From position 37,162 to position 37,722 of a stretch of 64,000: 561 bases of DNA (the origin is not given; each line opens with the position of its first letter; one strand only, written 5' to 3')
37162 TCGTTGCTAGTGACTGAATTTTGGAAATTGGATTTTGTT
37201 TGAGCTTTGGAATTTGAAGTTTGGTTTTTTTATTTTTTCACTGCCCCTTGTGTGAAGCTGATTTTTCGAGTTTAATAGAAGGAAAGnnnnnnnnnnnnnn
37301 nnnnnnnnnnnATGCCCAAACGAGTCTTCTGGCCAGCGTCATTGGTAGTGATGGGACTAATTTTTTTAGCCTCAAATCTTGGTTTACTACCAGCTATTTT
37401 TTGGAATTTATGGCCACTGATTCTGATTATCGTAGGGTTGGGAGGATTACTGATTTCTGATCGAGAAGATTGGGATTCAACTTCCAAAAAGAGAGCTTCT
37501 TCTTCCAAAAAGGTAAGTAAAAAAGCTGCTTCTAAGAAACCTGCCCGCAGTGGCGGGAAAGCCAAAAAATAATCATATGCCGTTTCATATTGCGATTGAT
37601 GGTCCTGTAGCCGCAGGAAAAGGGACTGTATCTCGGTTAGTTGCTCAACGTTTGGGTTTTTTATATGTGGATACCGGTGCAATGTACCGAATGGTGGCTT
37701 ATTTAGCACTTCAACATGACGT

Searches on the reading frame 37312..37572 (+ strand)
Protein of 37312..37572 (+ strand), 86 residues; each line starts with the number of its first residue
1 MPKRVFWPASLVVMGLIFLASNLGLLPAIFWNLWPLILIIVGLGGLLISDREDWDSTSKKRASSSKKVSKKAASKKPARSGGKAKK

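Call 10: search_protein_families(library=pfam, proteins=[window:37312-37572:+])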
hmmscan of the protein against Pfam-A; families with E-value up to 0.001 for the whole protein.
window:37312-37572:+ (86 aa): 2 families
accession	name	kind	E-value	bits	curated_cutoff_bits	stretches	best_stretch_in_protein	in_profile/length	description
PF18917.5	LiaI-LiaF-like_TM1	-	7.2e-09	36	27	1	5-45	1-41/42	LiaI-LiaF-like transmembrane region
PF22570.1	LiaF-TM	-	1.4e-07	32.7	27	1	6-47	1-43/98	LiaF transmembrane domain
